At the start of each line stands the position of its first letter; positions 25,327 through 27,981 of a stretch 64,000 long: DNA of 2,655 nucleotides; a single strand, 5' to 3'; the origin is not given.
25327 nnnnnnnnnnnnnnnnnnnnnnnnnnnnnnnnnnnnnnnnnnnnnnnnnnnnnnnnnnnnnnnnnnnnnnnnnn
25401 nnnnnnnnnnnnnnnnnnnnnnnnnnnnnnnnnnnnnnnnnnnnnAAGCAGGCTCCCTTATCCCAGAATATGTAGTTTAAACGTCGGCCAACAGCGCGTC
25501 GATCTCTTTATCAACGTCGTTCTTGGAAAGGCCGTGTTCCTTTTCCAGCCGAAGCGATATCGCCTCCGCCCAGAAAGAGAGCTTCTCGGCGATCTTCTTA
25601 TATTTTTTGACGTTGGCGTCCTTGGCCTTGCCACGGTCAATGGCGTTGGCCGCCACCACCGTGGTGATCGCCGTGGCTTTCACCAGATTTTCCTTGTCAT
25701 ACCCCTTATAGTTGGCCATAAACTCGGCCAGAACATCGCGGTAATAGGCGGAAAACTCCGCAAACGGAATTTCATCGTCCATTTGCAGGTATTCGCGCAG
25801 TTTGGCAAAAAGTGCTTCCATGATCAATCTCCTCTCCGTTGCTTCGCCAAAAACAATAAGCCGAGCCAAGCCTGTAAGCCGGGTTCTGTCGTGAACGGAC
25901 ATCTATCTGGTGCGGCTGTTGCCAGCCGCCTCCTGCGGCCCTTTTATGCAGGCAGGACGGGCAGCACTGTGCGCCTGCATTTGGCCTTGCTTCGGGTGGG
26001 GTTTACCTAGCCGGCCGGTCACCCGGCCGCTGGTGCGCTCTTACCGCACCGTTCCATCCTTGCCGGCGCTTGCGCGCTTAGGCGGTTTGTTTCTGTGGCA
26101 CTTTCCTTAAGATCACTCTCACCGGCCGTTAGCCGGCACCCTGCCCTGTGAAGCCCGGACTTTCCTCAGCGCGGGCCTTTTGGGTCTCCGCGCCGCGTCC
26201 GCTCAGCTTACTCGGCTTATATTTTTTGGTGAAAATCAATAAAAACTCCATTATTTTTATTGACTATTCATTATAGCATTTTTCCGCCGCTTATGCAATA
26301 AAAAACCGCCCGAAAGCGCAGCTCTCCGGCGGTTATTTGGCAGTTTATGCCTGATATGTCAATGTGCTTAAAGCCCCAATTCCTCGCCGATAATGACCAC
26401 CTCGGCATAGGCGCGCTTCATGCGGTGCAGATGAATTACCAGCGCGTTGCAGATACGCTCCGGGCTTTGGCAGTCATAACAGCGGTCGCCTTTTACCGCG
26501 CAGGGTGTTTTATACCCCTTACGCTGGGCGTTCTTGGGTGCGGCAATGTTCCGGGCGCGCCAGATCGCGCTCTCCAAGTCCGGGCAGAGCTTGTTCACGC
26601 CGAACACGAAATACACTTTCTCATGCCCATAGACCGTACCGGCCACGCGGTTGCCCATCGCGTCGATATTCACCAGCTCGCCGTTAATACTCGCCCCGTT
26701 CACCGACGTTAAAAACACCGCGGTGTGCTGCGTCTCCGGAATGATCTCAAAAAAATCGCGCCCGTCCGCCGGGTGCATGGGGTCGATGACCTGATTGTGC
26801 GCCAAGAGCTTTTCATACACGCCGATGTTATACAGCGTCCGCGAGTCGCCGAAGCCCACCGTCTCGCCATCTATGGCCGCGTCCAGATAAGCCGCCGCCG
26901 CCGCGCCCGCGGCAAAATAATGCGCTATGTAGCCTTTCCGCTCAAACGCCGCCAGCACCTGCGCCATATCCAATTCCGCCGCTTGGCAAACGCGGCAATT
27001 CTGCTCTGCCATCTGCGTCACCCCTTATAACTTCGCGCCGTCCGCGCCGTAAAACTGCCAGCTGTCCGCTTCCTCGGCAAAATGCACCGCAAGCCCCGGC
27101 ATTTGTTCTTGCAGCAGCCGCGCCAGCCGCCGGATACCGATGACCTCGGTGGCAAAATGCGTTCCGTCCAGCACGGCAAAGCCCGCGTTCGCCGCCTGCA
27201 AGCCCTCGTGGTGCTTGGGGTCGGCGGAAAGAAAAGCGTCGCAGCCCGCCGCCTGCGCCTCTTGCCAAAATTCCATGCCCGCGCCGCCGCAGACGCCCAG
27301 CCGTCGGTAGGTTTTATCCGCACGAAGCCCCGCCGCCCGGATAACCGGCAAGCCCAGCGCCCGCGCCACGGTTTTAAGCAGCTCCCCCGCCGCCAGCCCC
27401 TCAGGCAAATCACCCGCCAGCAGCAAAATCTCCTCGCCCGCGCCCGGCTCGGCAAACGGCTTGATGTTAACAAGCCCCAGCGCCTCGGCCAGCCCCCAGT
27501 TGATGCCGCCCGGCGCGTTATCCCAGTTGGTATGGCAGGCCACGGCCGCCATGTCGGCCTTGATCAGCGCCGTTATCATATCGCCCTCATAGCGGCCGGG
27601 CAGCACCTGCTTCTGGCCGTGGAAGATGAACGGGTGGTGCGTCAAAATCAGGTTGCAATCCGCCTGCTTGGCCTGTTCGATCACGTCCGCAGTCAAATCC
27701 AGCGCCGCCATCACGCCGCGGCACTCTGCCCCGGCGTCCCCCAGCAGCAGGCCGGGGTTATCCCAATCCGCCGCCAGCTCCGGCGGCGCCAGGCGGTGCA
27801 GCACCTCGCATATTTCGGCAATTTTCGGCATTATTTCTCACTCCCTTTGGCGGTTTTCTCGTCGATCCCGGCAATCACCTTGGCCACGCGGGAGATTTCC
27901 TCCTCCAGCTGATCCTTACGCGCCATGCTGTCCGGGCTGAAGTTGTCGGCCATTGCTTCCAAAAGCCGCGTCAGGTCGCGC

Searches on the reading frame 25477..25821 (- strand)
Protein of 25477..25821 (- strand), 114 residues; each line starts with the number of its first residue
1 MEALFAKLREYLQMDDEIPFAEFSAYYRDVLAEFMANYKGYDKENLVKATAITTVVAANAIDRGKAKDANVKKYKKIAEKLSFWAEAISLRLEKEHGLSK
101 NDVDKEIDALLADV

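Call 39: search_protein_families(library=pfam, proteins=[window:25477-25821:-], max_evalue=0.001)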
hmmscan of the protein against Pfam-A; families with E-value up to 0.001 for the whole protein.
window:25477-25821:- (114 aa): 0 families
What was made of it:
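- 25477..25821 (-): Conserved small gene of 114 aa with no known family, directly upstream of trmB-thrC (31-nt gap). No Pfam hit (call 39).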

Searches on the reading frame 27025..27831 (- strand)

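Call 39: search_protein_families(library=pfam, proteins=[window:27025-27831:-], max_evalue=0.001)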
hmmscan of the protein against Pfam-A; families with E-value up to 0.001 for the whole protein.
window:27025-27831:- (268 aa): 1 family
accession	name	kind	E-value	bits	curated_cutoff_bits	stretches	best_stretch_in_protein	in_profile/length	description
PF01784.24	DUF34_NIF3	-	5e-69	233.2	23.4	1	3-253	2-251/256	Duf34/NIF3 (NGG1p interacting factor 3)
